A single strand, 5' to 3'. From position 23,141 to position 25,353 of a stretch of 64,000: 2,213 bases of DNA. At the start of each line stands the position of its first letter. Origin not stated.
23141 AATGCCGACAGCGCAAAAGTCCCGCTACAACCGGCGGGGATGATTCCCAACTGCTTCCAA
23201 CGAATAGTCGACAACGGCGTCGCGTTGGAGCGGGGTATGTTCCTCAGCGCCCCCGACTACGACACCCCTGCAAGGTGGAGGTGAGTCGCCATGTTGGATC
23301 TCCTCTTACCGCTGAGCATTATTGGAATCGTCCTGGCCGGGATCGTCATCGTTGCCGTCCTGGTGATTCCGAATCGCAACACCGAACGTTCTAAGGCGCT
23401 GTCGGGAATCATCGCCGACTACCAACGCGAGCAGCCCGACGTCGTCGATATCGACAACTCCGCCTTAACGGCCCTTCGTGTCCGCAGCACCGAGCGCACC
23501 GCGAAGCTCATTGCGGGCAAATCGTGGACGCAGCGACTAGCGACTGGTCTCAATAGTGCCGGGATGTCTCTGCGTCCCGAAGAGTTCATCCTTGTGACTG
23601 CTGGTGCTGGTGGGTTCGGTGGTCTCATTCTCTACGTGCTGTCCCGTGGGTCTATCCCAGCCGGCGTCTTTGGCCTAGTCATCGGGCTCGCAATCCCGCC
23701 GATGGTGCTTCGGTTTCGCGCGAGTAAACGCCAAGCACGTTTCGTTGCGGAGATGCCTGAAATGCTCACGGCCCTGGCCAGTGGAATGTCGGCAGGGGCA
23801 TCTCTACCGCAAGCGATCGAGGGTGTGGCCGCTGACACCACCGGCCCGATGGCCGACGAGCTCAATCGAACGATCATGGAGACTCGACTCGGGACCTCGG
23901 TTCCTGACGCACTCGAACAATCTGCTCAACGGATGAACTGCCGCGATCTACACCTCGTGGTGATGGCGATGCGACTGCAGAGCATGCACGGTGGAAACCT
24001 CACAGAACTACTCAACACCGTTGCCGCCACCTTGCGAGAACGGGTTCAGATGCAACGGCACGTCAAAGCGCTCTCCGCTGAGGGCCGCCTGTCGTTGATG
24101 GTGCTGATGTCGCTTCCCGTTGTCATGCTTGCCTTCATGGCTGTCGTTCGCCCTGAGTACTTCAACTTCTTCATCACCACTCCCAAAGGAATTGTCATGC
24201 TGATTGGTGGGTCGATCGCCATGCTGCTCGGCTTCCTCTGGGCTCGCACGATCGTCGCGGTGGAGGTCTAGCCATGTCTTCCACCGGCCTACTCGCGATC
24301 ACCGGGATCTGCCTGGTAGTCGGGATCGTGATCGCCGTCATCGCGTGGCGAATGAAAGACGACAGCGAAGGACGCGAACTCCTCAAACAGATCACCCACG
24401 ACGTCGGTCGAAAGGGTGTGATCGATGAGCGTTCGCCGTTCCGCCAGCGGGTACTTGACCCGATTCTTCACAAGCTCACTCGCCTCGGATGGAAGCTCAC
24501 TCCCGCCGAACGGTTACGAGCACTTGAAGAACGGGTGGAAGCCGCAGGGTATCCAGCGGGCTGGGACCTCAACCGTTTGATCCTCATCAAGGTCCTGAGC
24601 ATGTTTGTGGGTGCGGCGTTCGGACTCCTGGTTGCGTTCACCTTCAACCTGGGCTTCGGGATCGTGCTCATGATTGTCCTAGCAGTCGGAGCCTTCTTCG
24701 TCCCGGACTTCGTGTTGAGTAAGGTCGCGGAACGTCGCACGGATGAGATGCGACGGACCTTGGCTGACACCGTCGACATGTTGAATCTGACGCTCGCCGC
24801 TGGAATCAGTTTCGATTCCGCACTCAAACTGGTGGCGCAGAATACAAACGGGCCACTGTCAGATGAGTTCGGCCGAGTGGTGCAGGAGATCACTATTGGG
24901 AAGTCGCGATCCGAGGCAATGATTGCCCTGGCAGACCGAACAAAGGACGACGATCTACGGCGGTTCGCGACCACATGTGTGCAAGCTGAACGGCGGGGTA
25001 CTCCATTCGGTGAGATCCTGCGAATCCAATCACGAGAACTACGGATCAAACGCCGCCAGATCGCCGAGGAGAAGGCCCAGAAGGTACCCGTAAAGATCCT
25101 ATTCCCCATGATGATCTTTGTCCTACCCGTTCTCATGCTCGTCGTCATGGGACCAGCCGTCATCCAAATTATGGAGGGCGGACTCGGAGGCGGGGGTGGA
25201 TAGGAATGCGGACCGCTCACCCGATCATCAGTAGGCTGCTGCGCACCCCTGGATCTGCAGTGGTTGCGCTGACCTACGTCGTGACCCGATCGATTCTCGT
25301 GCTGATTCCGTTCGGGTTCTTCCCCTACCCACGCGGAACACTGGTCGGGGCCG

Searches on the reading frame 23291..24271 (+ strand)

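Call 4: search_protein_families(library=pfam, proteins=[window:23291-24271:+], max_evalue=0.01)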
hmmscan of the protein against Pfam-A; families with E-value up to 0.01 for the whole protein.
window:23291-24271:+ (326 aa): 1 family
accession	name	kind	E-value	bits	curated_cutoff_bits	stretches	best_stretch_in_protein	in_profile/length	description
PF00482.28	T2SSF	-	4.8e-18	65.8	25.2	1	159-283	2-123/125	Type II secretion system (T2SS), protein F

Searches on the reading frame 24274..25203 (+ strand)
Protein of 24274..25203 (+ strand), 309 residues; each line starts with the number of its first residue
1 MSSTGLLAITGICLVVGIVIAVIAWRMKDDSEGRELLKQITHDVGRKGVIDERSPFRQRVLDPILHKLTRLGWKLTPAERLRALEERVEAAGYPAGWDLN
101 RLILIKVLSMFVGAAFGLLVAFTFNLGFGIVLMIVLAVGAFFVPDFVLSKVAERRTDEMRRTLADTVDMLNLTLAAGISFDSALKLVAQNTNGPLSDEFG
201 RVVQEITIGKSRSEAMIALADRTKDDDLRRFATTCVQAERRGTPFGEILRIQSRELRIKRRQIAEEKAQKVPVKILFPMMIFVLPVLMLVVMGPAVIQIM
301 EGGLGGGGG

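Call 4: search_protein_families(library=pfam, proteins=[window:24274-25203:+], max_evalue=0.01)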
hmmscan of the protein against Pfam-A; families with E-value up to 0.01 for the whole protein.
window:24274-25203:+ (309 aa): 2 families
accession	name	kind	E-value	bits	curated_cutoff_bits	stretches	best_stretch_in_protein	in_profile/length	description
PF00482.28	T2SSF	-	4.9e-24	85.1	25.2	1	168-292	3-124/125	Type II secretion system (T2SS), protein F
PF20990.2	DUF2207_C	-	0.0036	17.5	33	0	100-163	136-200/247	Predicted membrane protein (DUF2207) C-terminal domain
